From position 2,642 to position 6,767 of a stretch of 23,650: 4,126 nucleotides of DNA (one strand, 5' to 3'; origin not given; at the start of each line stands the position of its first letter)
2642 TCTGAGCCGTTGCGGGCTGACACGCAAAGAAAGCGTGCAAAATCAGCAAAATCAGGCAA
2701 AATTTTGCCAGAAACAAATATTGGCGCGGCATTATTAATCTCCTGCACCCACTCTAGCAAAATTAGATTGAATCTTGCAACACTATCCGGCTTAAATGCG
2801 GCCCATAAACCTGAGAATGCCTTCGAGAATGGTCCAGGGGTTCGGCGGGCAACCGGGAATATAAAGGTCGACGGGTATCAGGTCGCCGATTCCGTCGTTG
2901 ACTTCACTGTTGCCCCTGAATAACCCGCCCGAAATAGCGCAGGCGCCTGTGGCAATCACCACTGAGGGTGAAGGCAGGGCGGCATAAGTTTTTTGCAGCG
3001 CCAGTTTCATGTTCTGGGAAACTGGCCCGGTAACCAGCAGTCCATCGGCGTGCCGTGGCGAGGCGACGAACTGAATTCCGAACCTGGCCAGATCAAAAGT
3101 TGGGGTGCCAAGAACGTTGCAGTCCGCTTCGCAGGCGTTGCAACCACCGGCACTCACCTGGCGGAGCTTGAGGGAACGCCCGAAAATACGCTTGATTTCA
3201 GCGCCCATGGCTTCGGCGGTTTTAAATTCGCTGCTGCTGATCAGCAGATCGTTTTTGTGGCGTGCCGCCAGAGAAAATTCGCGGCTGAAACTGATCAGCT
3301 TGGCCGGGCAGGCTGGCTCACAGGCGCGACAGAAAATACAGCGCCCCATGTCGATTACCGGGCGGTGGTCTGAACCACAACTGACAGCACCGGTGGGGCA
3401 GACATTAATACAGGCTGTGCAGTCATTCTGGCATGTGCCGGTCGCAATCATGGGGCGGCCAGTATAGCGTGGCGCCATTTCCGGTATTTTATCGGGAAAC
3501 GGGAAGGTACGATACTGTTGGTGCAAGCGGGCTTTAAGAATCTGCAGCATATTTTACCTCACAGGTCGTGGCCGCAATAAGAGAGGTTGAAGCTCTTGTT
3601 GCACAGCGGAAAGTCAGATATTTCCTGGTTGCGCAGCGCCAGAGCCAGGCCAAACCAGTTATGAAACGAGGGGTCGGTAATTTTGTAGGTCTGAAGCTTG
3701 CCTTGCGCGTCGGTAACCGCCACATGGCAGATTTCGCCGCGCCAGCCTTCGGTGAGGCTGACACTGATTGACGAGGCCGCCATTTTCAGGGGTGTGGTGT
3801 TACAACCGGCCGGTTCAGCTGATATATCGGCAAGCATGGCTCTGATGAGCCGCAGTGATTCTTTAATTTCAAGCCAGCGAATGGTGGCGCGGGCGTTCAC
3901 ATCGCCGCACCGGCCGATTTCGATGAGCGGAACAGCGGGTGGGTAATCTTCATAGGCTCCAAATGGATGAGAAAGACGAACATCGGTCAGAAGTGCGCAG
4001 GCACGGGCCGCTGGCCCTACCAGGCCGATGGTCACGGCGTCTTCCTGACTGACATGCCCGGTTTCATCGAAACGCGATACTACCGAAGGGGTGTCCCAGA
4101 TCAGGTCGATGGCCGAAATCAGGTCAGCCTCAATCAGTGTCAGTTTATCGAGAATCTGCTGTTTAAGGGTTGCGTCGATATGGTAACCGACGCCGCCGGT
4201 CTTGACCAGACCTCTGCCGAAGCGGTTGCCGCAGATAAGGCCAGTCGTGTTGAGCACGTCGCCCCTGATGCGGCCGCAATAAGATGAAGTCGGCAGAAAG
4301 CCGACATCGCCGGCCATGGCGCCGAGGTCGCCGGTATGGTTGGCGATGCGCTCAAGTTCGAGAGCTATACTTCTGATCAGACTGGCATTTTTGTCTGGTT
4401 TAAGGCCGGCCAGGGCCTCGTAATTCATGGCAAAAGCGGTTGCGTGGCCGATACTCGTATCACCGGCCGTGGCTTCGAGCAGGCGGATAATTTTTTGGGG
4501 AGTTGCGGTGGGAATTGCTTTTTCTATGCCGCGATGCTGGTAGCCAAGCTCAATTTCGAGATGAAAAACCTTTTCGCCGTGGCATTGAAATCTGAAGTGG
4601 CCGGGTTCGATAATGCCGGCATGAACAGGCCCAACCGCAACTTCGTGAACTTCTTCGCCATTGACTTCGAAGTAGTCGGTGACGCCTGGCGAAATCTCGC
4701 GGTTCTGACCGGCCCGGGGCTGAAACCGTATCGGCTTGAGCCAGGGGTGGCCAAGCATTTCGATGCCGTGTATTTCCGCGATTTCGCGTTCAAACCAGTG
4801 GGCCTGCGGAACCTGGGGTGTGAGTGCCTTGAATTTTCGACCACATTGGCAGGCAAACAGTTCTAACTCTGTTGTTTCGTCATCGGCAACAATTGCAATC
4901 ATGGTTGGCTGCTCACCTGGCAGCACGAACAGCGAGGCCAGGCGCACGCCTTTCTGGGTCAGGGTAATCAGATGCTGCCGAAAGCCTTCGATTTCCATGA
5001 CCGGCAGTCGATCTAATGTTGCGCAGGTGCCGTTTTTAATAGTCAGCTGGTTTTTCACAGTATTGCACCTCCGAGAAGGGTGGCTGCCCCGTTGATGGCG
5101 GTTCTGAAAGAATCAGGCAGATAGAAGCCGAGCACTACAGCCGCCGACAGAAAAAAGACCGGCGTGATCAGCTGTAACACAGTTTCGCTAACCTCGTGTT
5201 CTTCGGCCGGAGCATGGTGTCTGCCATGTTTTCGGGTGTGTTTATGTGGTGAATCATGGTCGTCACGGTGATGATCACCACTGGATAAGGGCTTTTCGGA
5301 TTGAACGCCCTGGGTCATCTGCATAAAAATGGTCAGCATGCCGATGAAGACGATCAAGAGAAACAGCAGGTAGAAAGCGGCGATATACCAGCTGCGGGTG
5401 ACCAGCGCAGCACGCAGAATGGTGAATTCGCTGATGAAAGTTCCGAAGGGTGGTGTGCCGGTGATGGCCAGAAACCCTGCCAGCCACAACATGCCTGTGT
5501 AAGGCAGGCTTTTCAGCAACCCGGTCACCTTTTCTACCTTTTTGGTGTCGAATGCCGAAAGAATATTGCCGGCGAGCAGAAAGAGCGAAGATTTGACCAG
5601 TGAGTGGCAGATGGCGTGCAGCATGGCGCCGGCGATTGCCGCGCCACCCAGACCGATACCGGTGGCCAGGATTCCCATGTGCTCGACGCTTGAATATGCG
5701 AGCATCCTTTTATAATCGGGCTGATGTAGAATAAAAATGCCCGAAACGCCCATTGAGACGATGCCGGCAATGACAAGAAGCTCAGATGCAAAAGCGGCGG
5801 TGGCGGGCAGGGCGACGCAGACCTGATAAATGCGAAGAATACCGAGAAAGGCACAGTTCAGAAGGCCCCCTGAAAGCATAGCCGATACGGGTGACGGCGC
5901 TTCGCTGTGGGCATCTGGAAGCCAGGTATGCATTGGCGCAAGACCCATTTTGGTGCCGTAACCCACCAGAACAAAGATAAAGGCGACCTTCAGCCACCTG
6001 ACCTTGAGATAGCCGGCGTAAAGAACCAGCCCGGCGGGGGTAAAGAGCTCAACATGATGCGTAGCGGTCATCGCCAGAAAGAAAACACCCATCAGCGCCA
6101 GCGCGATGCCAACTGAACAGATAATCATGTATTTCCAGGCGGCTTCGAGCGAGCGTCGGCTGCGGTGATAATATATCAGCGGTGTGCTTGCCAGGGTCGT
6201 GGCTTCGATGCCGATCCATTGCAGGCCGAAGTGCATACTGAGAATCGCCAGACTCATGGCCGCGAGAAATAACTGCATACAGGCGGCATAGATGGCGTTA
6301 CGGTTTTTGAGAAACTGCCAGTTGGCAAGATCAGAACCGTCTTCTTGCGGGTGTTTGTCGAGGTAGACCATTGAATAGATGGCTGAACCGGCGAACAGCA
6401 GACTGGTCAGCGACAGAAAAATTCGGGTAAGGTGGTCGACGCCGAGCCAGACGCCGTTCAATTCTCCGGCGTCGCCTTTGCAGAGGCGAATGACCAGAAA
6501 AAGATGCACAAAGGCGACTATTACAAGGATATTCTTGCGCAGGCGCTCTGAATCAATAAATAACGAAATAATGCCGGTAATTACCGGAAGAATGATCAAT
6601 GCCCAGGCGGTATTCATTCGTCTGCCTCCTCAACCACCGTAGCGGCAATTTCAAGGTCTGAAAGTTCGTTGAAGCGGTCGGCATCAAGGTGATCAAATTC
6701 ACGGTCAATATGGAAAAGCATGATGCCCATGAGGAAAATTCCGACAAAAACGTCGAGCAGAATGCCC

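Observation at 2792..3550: Single-polypeptide fusion of the NuoI-like 2x[4Fe-4S] ferredoxin and the NuoB-like small subunit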

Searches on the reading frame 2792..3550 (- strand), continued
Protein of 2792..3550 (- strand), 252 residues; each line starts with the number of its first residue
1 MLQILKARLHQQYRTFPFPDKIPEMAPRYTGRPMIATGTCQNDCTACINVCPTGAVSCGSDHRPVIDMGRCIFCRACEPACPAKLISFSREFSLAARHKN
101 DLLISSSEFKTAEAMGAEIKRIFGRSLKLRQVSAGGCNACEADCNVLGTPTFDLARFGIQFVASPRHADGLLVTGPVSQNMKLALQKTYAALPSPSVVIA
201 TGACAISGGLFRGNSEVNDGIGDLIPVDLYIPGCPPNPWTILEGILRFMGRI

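Call 29: find_related_loci(query=A3, collection=metagenome_contigs, flank=8000)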
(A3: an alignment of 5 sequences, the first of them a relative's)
Query A3 (286 aa) in metagenome_contigs; peptide patterns used: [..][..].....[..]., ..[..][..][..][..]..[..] (x = any residue, [..] = any of these).
600 stretches matched a pattern (row limit reached: there are more); 598 encode a relative of the query (tblastn E <= 1e-3); the best 80 are kept; 80 distinct loci.
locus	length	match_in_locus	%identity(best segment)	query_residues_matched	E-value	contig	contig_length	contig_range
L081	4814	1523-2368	65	1-282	7e-131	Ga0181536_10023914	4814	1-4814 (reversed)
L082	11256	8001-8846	65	1-282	3e-129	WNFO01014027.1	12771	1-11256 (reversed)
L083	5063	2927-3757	66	1-282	3e-121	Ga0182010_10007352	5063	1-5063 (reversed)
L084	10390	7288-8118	62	1-282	7e-116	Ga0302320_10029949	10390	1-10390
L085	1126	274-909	78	1-212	5e-125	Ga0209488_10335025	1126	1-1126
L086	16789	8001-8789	59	1-265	6e-102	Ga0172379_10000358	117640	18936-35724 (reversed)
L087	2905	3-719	61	43-282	5e-93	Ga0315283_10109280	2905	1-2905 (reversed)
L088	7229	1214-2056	52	1-283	9e-86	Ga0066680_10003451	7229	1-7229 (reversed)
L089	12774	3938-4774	50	1-285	8e-83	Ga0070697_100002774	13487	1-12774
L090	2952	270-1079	48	1-284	2e-80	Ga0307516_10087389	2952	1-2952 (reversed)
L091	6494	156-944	45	1-281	6e-79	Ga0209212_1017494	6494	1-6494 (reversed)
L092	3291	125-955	47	1-282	3e-79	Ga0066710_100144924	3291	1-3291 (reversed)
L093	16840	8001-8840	48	1-285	1e-75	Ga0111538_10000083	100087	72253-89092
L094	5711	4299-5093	45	1-279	2e-72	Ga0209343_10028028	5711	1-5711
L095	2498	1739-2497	45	1-269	5e-70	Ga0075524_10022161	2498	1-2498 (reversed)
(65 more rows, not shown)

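Call 39: find_encoding_contigs(protein=P0002, flank=10000, max_places=3)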
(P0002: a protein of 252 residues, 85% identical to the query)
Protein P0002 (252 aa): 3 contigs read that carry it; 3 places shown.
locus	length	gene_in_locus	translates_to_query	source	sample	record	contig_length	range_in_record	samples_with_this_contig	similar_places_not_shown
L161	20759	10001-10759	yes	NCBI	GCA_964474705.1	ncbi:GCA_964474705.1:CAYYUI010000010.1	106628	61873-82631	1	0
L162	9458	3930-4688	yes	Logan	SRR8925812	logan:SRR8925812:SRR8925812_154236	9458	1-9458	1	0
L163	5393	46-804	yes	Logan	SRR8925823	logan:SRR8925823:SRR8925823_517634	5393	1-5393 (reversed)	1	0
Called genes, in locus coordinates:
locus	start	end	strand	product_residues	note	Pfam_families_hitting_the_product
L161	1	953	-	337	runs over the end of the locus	-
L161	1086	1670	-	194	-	PF07879:PHB_acc_N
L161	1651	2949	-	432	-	PF24096:DUF7379 (weak), PF01674:Lipase_2 (weak), PF02089:Palm_thioest (weak)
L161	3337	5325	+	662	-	PF00361:Proton_antipo_M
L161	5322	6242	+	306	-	PF00146:NADHdh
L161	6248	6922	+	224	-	-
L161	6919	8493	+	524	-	PF00361:Proton_antipo_M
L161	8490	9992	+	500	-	PF00329:Complex1_30kDa, PF00346:Complex1_49kDa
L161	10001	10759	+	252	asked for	PF12838:Fer4_7 (faint), PF13187:Fer4_9 (weak), PF01058:Oxidored_q6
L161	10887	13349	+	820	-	PF00924:MS_channel_2nd, PF21082:MS_channel_3rd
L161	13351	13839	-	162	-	PF13649:Methyltransf_25 (weak)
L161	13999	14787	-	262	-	PF16554:OAM_dimer, PF02310:B12-binding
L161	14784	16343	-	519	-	PF09043:Lys-AminoMut_A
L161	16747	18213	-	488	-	PF00488:MutS_V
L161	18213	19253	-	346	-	-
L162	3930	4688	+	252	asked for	PF12838:Fer4_7 (faint), PF13187:Fer4_9 (weak), PF01058:Oxidored_q6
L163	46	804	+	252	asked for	PF12838:Fer4_7 (faint), PF13187:Fer4_9 (weak), PF01058:Oxidored_q6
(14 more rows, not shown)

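Call 42: predict_structure(alignment_id=A1)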
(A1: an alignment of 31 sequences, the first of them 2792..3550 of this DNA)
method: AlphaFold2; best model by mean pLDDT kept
length: 252 residues; sequences in the alignment: 31
mean_pLDDT: 86.8   pTM: 0.86
mean pLDDT of the five models: 86.8, 85.8, 84.4, 83.4, 80.2
residues with pLDDT >= 90: 138; 70-90: 95; 50-70: 19; < 50: 0
segments of 3 or more residues with pLDDT < 50: none
pLDDT, mean of each block of 10 residues (from residue 1): 68 71 88 88 85 91 92 94 92 94 88 81 81 73 73 82 91 91 95 93 92 92 95 90 92 84
secondary structure, 60 per line:
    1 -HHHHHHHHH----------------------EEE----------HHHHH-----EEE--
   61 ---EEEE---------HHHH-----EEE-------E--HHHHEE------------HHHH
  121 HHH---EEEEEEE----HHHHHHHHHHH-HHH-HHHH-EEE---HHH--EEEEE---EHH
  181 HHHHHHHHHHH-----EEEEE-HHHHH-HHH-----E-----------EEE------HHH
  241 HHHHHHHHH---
elements in order: H2-10 E33-35 H46-50 E56-58 E64-67 H77-80 E86-88 H99-102 H117-123 E127-133 H138-148 H154-157 E159-161 E170-174 H179-191 E197-201 H203-207 E229-231 H238-249

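Call 45: fold_search(model_id=the predicted structure, library=pdb)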
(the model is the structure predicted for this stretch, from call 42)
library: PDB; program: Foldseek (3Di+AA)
matches with E <= 10: 1209; with E <= 0.001: 153
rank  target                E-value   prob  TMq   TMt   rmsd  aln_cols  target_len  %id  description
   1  6cfw_J                3.2e-13  1.00  0.50  0.85   1.7       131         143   40  cryoEM structure of a respiratory membrane-bound hydrogenase (released 2018-05-23)
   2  7z0s_G                8.9e-13  1.00  0.52  0.52   5.2       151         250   38  Structure of the Escherichia coli formate hydrogenlyase complex (anaerobic preparation, without formate dehydrogenase  (released 2022-09-28)
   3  6l7p_K                8.9e-13  1.00  0.47  0.59   6.5       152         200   32  cryo-EM structure of cyanobacteria NDH-1LdelV complex (released 2020-02-19)
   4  7z0t_G                1.0e-12  1.00  0.52  0.53   5.1       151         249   38  Structure of the Escherichia coli formate hydrogenlyase complex (aerobic preparation, composite structure) (released 2022-09-28)
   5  6l7o_K                1.7e-12  1.00  0.47  0.57   7.6       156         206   32  cryo-EM structure of cyanobacteria Fd-NDH-1L complex (released 2020-02-19)
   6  9g83_B                2.2e-12  1.00  0.49  0.75   2.8       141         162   34  Respiratory supercomplex CI1-CIII2-CIV2-(cbb3)1 from alphaproteobacterium (released 2026-02-04)
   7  7r43_B                2.4e-12  1.00  0.49  0.80   1.9       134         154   34  Bovine complex I in the presence of IM1761092, active class iii (Composite map) (released 2023-02-08)
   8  7arc_B                2.5e-12  1.00  0.49  0.79   2.1       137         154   31  Cryo-EM structure of Polytomella Complex-I (peripheral arm) (released 2021-12-08)
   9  9i4i_E                2.5e-12  1.00  0.48  0.74   6.6       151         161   30  High resolution Cryo-EM structure of human complex I in mitochondria (released 2025-11-12)
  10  8qby_B                3.3e-12  1.00  0.49  0.82   2.2       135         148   36  Respiratory complex I from Paracoccus denitrificans in MSP2N2 nanodiscs (released 2024-09-11)
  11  8b9z_B                3.7e-12  1.00  0.48  0.65   2.9       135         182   33  Drosophila melanogaster complex I in the Active state (Dm1) (released 2023-01-18)
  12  6zr2_B                3.7e-12  1.00  0.47  0.75   4.3       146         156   33  Cryo-EM structure of respiratory complex I in the active state from Mus musculus at 3.1 A (released 2020-10-21)
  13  7zeb_6                3.9e-12  1.00  0.49  0.80   2.4       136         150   34  Complex I from Ovis aries at pH9, Closed state (released 2022-09-21)
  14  9smf_B                4.2e-12  1.00  0.49  0.77   2.1       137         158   33  Reduced bovine complex I in lipid nanodisc, NADH-active-Q10 (released 2026-03-18)
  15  9f5x_F                4.5e-12  1.00  0.47  0.74   3.4       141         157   30  Structure of the Chlamydomonas reinhardtii respiratory supercomplex I1 III2 IV2 (released 2025-03-12)
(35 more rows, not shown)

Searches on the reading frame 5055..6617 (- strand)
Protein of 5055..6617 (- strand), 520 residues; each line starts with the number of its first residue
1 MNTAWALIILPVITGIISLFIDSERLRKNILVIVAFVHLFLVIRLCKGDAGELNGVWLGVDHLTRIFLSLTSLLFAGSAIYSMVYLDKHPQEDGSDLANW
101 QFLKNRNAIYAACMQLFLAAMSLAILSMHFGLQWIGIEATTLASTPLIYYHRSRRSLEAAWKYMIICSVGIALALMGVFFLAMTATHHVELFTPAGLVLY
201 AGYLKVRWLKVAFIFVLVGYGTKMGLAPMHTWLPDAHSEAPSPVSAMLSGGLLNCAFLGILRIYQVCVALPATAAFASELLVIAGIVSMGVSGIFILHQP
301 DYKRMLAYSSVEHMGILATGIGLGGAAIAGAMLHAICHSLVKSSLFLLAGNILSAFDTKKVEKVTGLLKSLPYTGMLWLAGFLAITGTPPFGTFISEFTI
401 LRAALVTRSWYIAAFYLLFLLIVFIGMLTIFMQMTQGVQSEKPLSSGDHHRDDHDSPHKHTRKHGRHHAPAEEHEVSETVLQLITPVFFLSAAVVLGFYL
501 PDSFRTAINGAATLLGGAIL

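Call 3: search_protein_families(library=pfam, proteins=[window:5055-6617:-], max_evalue=0.01)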
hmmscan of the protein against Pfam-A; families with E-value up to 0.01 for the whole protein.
window:5055-6617:- (520 aa): 1 family
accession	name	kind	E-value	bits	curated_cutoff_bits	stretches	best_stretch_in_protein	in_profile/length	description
PF00361.26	Proton_antipo_M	-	1.3e-51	176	21.5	1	131-415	5-286/294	NADH:quinone oxidoreductase/Mrp antiporter, TM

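Call 7: search_protein_families(library=ncbifam, proteins=[window:5055-6617:-], max_evalue=0.001)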
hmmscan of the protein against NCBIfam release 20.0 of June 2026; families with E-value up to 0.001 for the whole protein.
window:5055-6617:- (520 aa): 72 families (the best 25 are shown)
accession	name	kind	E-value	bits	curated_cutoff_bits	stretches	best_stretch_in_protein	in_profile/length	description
NF005044.0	PRK06458.1-4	equivalog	1.6e-102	344.1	610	1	29-441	41-450/531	hydrogenase 4 subunit F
NF005045.0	PRK06458.1-5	equivalog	2.7e-89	300.4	543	1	27-445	27-445/484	hydrogenase 4 subunit F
NF005043.0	PRK06458.1-3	equivalog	2.6e-84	283.9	533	1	3-437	8-437/483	hydrogenase 4 subunit F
NF005041.0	PRK06458.1-1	equivalog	9e-82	275.7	951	1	39-430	49-439/526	hydrogenase 4 subunit F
NF005042.0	PRK06458.1-2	equivalog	1.8e-72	244.9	437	1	7-436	8-400/439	hydrogenase 4 subunit F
NF006427.0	PRK08676.1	equivalog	2e-69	234.8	511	1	39-513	44-481/486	hydrogenase membrane subunit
NF005086.0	PRK06521.1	equivalog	6.1e-56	190.2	667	1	56-430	74-438/669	hydrogenase 4 subunit B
NF006418.0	PRK08667.1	equivalog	4.3e-47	161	794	1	55-429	70-431/644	hydrogenase membrane subunit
TIGR01972.1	NDH_I_M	subfamily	9.5e-47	159.8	263.8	1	58-438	74-433/486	NADH-quinone oxidoreductase subunit M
NF005097.0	PRK06525.1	equivalog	2.1e-43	148.7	430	1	5-441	6-441/480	hydrogenase 4 subunit D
NF006241.0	PRK08377.1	equivalog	1.6e-38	133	645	1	134-420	134-415/494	NADH dehydrogenase subunit N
NF005140.0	PRK06589.1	equivalog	2.9e-38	131.9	470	1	55-416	76-419/489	putative monovalent cation/H+ antiporter subunit D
TIGR01770.1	NDH_I_N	subfamily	3.2e-37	128.6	332.6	1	8-422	11-419/472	NADH-quinone oxidoreductase subunit NuoN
NF006419.0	PRK08668.1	equivalog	7.7e-37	127.3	617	1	6-420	6-415/613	NADH dehydrogenase subunit M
NF005141.0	PRK06590.1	equivalog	4.2e-36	125.1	556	1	56-500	75-468/615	NADH-quinone oxidoreductase subunit L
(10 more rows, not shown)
